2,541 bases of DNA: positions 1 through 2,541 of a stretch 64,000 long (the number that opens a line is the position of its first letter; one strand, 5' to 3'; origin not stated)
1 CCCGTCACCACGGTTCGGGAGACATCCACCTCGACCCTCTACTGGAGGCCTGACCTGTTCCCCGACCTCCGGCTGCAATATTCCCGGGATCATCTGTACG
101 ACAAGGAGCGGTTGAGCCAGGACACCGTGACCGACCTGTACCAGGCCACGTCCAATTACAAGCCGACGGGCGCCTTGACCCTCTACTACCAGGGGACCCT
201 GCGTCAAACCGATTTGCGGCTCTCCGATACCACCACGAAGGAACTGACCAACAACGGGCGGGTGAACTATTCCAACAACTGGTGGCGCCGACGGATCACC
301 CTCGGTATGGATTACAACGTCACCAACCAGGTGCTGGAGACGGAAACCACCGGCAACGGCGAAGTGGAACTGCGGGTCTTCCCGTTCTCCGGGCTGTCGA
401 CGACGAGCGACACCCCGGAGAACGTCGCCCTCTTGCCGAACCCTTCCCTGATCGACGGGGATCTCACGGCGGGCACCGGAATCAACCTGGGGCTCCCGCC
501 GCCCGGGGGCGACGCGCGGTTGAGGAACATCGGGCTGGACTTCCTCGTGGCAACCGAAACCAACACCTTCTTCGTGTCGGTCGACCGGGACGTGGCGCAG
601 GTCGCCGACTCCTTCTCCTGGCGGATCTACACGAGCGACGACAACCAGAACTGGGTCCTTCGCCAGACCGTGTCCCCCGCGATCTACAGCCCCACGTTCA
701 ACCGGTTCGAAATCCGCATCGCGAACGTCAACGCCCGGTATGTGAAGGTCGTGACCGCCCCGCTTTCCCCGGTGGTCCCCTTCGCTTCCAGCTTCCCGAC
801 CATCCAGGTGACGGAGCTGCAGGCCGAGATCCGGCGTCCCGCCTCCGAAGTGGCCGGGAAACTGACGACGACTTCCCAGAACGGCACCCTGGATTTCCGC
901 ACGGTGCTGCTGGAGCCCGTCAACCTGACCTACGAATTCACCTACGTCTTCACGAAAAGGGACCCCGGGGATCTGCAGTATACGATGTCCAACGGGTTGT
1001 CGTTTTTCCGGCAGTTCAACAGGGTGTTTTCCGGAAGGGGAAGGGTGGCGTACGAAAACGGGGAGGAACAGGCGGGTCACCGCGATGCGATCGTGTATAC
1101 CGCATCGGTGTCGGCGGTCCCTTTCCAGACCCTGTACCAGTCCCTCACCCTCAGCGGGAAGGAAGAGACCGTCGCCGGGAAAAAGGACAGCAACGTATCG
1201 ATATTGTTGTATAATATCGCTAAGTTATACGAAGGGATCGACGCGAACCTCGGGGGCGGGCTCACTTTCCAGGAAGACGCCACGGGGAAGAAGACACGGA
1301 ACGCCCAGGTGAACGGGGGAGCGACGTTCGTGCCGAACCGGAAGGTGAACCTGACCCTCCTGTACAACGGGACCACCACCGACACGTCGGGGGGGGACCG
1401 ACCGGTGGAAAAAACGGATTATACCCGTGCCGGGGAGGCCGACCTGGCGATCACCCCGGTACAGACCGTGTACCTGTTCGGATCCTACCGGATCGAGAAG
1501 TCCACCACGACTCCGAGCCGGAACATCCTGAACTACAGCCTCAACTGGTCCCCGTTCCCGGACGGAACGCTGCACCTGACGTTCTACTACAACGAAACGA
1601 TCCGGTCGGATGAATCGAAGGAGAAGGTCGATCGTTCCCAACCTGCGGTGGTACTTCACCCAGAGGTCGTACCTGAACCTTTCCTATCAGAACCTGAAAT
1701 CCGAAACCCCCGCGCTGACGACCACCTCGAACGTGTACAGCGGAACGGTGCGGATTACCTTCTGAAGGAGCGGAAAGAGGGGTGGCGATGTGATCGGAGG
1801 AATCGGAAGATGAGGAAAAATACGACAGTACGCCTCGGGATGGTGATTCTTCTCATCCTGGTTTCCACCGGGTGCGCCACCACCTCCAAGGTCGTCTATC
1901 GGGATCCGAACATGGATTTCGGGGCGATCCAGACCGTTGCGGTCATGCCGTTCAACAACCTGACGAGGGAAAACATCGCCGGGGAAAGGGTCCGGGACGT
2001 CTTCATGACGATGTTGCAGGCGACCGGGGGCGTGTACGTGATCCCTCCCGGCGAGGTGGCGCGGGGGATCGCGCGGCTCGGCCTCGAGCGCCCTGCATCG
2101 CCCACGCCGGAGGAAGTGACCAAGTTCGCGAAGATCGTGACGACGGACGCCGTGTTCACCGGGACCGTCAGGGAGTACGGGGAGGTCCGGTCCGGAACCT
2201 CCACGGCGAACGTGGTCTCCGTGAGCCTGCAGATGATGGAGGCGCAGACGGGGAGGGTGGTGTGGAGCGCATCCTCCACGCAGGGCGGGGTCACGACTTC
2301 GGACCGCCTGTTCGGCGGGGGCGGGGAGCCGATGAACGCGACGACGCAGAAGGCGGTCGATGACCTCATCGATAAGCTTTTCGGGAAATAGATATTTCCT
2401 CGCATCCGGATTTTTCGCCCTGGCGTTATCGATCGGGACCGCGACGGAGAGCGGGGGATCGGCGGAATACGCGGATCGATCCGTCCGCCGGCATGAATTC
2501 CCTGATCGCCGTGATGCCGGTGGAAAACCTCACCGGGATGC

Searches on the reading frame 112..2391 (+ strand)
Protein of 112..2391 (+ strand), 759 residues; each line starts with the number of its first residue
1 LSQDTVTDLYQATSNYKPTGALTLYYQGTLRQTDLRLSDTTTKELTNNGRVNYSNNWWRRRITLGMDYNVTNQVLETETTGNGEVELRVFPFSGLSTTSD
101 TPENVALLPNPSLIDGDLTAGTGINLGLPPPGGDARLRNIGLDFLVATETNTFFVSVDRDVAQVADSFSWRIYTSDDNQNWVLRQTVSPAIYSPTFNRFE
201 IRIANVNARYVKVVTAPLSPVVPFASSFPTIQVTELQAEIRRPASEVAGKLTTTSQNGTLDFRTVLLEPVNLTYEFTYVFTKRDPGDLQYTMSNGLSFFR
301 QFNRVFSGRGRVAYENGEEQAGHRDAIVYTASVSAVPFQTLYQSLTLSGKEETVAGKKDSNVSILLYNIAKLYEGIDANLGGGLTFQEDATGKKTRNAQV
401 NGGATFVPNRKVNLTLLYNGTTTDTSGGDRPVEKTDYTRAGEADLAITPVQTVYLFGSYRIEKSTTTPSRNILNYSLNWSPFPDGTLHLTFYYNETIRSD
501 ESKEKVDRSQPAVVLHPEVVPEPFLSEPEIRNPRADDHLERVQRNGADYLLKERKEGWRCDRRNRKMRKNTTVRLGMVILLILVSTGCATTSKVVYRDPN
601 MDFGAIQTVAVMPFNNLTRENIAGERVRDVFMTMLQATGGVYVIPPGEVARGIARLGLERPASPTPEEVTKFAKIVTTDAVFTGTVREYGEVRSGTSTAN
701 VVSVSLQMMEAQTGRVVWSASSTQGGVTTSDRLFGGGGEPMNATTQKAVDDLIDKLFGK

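Call 64: search_protein_families(library=pfam, proteins=[window:112-2391:+], max_evalue=0.001)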
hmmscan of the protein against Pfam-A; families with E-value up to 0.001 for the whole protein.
window:112-2391:+ (759 aa): 2 families
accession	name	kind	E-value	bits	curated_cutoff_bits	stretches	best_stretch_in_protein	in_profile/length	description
PF05643.16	GNA1162-like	-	3.1e-08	33.9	25.9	1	609-725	14-129/185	Putative lipoprotein GNA1162-like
PF13036.11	LpoB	-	1.2e-07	32.2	22.3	1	607-720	30-143/147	Peptidoglycan-synthase activator LpoB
